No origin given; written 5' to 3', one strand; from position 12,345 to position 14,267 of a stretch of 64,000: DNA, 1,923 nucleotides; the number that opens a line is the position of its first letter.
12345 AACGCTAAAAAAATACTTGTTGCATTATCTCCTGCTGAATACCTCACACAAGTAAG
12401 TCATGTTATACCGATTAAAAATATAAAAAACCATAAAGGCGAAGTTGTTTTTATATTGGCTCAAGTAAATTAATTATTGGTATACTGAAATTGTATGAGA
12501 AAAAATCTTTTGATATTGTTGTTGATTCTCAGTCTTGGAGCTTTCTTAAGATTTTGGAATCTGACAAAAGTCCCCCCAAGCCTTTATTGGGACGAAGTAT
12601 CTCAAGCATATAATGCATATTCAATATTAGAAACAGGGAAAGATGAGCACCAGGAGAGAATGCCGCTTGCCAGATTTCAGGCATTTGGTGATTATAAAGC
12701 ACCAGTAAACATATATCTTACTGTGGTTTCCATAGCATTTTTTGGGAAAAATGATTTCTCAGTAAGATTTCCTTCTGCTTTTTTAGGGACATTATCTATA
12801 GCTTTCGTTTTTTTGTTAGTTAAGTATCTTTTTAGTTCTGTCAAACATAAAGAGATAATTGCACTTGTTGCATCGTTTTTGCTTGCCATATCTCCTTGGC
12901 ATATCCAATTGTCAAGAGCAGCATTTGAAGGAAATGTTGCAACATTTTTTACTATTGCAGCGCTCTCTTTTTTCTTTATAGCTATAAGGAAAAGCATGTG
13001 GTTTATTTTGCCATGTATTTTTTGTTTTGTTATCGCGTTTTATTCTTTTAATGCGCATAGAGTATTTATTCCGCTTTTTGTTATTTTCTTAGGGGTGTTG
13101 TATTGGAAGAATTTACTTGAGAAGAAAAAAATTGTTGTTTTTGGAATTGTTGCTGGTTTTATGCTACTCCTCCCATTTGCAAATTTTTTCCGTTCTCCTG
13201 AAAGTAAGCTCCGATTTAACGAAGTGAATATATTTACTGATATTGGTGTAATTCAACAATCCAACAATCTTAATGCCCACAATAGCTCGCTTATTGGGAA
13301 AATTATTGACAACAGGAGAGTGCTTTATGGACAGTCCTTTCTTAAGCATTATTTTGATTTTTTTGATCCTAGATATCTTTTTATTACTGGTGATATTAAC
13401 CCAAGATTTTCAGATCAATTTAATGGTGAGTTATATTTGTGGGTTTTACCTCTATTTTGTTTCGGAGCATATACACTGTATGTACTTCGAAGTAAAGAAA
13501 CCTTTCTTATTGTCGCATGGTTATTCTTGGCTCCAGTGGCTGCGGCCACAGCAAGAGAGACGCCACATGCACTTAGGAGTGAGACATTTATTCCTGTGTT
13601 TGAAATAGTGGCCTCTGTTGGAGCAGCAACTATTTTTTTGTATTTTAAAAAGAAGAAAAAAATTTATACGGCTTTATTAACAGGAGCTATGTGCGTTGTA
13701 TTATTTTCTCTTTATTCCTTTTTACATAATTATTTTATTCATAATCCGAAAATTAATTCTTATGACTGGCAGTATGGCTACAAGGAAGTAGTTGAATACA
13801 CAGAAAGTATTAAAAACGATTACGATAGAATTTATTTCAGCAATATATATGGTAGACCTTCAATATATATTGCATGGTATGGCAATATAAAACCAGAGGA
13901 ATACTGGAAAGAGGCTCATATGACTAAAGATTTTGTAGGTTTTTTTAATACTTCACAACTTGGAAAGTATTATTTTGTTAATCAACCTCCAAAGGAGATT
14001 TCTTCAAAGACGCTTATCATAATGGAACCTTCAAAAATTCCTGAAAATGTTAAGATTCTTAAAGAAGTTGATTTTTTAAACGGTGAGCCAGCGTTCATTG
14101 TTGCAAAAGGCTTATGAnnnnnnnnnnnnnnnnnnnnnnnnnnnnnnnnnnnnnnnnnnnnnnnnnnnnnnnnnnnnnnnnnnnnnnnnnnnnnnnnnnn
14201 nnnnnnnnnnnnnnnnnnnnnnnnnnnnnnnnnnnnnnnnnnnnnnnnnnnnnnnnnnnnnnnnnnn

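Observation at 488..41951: Second paralog family: four YfhO-like membrane proteins sharing a C-terminal beta-domain motif, three with an extra C-terminal TM anchor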

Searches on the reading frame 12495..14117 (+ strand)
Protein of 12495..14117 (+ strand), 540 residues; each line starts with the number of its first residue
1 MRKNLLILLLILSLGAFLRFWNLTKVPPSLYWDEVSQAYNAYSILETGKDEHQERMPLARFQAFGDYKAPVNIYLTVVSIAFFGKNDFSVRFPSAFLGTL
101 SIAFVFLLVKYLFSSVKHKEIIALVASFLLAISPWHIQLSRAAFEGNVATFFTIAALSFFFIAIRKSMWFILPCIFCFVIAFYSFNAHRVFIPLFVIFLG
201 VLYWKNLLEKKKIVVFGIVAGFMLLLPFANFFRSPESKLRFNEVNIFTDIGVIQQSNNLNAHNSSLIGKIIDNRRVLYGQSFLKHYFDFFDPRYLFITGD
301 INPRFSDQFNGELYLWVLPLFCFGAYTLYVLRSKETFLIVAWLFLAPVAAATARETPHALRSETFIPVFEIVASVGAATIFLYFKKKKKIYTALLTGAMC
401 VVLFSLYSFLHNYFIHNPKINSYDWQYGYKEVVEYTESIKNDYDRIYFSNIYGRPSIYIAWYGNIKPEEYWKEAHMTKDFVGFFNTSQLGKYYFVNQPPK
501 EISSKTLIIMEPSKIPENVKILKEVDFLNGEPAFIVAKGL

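Call 4: search_protein_families(library=pfam, proteins=[window:12495-14117:+], max_evalue=0.1)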
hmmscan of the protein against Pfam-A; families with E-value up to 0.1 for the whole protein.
window:12495-14117:+ (540 aa): 4 families
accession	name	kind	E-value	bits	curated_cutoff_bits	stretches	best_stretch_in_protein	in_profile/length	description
PF13231.12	PMT_2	-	1.2e-09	39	26.1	1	68-228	2-157/160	Dolichyl-phosphate-mannose-protein mannosyltransferase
PF02366.24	PMT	-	2.8e-07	30.8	22.7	1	12-230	4-232/245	Dolichyl-phosphate-mannose-protein mannosyltransferase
PF19529.4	DUF6057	-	0.0035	16.7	29.8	1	95-239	70-222/569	Family of unknown function (DUF6057)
PF03779.20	SPW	-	0.037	14.9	31.5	0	99-156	31-90/93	SPW repeat domain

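Call 5: search_protein_families(library=ncbifam, proteins=[window:12495-14117:+], max_evalue=0.1)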
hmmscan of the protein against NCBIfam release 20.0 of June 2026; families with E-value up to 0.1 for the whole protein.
window:12495-14117:+ (540 aa): 2 families
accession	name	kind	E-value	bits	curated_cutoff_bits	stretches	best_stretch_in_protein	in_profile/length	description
TIGR03663.1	TIGR03663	subfamily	5.2e-09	35.6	126.25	1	7-207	3-182/435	flippase activity-associated protein Agl23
NF009784.2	PRK13279.1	equivalog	0.003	16.2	567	1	74-225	67-219/539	lipid IV(A) 4-amino-4-deoxy-L-arabinosyltransferase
